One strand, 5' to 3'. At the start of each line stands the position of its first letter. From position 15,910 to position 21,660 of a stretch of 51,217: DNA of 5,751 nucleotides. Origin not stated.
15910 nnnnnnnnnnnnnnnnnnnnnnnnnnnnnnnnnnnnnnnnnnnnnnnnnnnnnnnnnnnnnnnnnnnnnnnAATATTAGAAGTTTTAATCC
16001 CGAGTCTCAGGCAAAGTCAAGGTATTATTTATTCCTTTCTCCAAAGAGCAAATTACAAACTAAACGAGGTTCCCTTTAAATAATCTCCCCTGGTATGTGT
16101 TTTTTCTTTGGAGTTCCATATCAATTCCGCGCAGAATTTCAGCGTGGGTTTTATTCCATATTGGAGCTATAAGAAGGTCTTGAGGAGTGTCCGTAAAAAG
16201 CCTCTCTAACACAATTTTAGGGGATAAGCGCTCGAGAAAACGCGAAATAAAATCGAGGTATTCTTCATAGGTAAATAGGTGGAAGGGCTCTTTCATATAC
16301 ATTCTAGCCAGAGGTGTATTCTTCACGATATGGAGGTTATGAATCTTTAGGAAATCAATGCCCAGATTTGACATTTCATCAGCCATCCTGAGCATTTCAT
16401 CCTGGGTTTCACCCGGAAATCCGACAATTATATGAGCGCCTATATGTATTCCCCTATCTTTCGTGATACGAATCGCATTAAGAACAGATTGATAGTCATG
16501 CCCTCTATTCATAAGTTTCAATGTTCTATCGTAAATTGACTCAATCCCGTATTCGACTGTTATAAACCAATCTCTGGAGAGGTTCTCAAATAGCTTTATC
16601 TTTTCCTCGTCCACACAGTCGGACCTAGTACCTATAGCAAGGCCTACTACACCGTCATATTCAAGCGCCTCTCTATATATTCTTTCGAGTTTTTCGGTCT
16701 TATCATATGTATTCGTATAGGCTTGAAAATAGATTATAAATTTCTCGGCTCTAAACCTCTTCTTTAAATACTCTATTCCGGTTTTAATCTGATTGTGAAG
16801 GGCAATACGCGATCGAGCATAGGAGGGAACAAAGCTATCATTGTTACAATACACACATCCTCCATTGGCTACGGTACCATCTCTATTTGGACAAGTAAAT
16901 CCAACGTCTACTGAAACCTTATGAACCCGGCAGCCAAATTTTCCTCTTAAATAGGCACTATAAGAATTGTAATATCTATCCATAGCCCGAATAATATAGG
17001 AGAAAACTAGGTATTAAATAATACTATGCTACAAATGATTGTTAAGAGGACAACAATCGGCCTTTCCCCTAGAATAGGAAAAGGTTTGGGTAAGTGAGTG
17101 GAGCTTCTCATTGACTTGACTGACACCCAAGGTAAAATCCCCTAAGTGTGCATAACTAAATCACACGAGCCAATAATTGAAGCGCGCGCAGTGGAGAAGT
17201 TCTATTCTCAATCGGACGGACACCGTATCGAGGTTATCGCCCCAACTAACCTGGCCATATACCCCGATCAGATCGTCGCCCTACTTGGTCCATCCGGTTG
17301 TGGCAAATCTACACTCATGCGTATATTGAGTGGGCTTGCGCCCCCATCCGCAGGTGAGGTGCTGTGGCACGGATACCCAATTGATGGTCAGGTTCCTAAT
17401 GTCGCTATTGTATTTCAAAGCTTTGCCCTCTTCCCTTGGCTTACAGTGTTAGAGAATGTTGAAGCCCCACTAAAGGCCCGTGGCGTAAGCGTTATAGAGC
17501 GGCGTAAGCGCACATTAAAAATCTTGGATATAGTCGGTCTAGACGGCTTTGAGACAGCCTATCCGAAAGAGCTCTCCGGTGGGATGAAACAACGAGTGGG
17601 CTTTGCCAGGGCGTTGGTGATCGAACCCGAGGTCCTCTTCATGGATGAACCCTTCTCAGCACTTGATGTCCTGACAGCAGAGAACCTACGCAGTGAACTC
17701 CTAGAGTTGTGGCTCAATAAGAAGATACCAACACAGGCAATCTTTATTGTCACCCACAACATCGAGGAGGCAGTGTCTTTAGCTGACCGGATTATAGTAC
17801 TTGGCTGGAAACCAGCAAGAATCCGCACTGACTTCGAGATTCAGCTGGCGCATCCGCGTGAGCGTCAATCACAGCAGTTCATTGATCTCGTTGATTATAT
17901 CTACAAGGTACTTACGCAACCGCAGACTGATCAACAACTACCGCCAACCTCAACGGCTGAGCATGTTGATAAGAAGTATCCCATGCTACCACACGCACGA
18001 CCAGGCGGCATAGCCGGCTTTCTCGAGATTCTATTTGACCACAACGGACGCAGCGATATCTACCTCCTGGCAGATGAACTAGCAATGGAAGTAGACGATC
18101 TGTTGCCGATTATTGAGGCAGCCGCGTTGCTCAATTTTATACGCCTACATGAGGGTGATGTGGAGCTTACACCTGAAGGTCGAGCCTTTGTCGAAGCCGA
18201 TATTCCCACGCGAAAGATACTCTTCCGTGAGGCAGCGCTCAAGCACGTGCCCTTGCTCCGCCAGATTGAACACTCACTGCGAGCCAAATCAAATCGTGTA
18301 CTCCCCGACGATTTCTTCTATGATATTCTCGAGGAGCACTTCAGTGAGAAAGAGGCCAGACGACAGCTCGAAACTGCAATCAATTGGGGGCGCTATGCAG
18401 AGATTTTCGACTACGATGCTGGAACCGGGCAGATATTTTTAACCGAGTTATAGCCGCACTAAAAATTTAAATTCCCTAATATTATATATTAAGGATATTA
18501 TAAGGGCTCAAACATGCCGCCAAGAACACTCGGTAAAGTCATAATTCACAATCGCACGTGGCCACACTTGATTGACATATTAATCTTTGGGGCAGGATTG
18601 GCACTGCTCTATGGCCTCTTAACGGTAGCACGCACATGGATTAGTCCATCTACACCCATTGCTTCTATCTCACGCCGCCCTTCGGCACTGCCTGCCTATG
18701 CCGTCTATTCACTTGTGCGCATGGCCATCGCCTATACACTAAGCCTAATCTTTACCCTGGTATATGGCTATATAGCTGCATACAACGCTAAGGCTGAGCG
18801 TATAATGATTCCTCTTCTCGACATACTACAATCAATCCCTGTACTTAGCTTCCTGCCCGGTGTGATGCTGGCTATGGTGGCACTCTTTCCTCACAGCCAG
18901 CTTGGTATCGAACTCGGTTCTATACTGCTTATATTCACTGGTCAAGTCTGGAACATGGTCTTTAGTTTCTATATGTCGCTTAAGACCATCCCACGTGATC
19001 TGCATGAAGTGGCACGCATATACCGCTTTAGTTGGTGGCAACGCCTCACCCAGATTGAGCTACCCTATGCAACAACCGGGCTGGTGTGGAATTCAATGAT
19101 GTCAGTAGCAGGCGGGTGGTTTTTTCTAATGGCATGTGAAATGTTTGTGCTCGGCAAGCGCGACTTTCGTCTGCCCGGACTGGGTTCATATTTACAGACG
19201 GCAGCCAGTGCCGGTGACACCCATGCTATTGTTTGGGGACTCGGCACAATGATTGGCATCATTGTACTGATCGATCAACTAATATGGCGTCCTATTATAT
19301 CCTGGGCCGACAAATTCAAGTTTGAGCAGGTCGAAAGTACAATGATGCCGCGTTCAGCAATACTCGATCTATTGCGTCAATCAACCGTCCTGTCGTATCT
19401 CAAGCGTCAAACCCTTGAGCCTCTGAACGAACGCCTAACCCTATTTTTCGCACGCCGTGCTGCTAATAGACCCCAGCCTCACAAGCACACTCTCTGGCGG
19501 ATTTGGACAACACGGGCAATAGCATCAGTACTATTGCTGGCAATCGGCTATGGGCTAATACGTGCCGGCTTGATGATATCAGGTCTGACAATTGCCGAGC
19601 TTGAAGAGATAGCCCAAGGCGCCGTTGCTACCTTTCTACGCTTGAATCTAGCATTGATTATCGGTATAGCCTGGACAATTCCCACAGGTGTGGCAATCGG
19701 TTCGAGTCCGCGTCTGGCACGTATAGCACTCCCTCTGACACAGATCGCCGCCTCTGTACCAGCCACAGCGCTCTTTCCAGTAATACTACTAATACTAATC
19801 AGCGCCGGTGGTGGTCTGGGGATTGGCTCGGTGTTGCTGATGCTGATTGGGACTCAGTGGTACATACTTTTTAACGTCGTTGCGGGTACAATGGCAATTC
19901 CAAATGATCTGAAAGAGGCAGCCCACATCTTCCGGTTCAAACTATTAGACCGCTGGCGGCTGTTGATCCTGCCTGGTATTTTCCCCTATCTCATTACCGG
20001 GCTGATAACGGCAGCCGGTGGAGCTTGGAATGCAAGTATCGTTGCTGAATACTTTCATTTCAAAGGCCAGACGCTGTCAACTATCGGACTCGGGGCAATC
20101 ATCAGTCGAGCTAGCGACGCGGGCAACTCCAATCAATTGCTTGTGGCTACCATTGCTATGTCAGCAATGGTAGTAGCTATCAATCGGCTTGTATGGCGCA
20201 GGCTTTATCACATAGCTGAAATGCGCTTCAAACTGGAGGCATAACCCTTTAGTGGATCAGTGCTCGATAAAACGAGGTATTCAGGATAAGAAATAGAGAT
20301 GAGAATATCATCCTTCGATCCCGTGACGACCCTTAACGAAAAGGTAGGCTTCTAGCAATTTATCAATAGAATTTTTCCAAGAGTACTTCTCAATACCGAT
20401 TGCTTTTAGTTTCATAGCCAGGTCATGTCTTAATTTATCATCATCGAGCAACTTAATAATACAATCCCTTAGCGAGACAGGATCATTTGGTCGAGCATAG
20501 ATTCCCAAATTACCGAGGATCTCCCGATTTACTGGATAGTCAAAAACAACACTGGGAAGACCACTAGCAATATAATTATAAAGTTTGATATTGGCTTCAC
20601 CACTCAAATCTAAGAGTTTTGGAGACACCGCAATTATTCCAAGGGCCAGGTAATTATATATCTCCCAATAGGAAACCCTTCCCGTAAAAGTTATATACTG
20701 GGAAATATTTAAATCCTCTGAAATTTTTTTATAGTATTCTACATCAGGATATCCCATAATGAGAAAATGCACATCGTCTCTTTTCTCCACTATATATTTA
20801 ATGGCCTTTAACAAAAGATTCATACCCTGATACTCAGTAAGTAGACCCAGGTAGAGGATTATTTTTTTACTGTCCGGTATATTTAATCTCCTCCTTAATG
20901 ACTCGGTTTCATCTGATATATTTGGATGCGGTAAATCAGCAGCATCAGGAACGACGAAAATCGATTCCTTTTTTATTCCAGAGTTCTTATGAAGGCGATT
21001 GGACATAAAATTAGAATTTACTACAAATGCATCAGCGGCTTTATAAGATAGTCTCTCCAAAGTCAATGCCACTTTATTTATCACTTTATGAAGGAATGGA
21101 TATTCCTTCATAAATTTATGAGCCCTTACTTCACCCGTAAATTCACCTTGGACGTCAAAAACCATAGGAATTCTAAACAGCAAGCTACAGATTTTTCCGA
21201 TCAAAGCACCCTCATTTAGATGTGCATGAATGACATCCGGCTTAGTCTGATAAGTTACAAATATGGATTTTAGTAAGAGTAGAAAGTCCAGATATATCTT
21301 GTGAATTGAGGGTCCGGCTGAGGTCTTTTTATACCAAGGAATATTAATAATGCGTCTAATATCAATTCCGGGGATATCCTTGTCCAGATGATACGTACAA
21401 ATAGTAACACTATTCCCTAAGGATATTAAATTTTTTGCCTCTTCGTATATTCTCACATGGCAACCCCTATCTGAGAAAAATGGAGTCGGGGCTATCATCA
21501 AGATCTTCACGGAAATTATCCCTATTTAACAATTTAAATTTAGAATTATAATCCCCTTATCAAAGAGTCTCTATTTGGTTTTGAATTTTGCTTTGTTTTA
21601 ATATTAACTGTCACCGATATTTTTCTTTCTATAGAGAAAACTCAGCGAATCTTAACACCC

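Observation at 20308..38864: Candidate undescribed system: ABC-exported, de-N-acetylated, methylated glycan with its own c-di-GMP-gated secreted glycanase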

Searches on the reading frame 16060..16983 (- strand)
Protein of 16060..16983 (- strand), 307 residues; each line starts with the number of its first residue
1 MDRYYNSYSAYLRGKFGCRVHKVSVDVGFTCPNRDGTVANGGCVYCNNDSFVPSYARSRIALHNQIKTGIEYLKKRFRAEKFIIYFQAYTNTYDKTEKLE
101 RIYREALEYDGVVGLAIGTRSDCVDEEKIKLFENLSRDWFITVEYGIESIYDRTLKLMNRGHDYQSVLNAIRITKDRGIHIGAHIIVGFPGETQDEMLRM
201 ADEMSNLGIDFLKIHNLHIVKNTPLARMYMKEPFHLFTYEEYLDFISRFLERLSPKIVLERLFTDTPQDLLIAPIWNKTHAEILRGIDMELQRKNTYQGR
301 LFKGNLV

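Call 7: search_protein_families(library=pfam, proteins=[window:16060-16983:-], max_evalue=0.001)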
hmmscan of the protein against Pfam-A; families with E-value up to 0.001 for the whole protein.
window:16060-16983:- (307 aa): 2 families
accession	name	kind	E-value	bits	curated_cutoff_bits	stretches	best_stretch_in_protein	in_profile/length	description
PF16199.10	Radical_SAM_C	-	4.6e-26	91.2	31.9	1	209-292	1-84/85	Radical_SAM C-terminal domain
PF04055.27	Radical_SAM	-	3.8e-22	79.7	29.5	1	40-202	8-164/166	Radical SAM superfamily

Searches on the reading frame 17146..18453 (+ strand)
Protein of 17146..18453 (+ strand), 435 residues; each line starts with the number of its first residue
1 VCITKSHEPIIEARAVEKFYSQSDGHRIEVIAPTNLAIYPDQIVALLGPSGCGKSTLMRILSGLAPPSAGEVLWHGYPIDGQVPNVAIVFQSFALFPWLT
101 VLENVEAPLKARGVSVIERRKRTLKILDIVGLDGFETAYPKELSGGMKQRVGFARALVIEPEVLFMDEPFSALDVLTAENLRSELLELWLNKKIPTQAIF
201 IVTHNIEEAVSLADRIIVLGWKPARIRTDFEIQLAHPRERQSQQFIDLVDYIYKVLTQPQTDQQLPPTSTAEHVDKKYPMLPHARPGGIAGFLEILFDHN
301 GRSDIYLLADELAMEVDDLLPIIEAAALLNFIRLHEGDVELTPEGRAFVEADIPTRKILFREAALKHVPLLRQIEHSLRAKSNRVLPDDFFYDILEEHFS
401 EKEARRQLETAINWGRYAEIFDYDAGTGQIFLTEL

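Call 7: search_protein_families(library=pfam, proteins=[window:17146-18453:+], max_evalue=0.001)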
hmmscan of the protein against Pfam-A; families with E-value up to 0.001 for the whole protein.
window:17146-18453:+ (435 aa): 4 families
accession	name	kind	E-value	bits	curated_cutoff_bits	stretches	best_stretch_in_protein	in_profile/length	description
PF09821.14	AAA_assoc_C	-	1.1e-44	152.3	27.6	1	306-424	1-119/119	C-terminal AAA-associated domain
PF00005.33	ABC_tran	-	7.6e-31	108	25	1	34-170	4-136/137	ABC transporter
PF13304.12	AAA_21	-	9.3e-08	32.9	27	0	141-207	236-301/304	AAA domain, putative AbiEii toxin, Type IV TA system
PF03215.21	Rad17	-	0.00074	19.9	23.8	0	36-63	40-67/186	Rad17 P-loop domain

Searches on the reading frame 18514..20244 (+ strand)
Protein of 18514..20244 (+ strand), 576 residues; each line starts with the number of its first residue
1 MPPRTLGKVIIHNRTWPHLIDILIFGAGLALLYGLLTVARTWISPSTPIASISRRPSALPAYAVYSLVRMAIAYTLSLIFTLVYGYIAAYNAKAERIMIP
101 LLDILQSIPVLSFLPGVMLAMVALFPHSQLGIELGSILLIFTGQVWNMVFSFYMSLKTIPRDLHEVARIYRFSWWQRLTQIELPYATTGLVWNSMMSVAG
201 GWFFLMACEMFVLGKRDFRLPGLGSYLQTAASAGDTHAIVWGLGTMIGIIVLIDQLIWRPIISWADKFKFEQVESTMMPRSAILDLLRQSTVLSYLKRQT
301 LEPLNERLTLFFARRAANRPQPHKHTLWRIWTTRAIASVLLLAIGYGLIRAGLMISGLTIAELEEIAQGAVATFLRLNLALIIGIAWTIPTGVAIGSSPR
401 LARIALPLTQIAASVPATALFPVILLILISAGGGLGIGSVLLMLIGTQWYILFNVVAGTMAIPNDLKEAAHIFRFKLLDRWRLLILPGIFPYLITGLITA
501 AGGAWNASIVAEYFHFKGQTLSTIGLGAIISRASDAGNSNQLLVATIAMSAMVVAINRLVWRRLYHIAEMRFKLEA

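Call 7: search_protein_families(library=pfam, proteins=[window:18514-20244:+], max_evalue=0.001)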
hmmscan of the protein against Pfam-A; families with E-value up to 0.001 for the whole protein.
window:18514-20244:+ (576 aa): 1 family
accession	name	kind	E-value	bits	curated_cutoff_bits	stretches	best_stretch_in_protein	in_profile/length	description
PF00528.27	BPD_transp_1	-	5.2e-26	92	26.4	2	389-558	2-169/184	Binding-protein-dependent transport system inner membrane component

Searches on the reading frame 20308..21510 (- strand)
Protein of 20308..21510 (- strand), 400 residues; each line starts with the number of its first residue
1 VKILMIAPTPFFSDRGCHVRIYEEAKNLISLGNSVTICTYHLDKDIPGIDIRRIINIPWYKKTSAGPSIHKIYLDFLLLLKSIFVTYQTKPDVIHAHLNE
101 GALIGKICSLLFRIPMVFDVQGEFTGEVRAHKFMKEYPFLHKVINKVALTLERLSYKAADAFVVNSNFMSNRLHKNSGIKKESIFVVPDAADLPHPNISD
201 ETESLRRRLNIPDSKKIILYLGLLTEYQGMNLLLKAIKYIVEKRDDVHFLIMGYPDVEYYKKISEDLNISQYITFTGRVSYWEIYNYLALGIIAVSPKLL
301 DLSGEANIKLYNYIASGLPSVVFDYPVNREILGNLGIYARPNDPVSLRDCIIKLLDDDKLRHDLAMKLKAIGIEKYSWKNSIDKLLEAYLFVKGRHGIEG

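Call 5: search_protein_families(library=pfam, proteins=[window:20308-21510:-], max_evalue=0.001)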
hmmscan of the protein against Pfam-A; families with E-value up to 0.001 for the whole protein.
window:20308-21510:- (400 aa): 4 families
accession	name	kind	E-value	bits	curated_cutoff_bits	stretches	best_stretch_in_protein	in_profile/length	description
PF00534.26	Glycos_transf_1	-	8.2e-23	81.2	26.4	1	203-365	3-166/172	Glycosyl transferases group 1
PF13692.12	Glyco_trans_1_4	-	1.4e-19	71.2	27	1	216-357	2-142/142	Glycosyl transferases group 1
PF13439.12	Glyco_transf_4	-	2e-15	57.7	28.5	1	16-192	3-167/170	Glycosyltransferase Family 4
PF13579.12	Glyco_trans_4_4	-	9.9e-12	45.9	29.7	1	16-188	2-156/158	Glycosyl transferase 4-like domain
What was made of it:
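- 20308..21510 (-): GT4b, last gene of the island. PF00534, 81 bits, plus Glyco_transf_4 (call 5).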
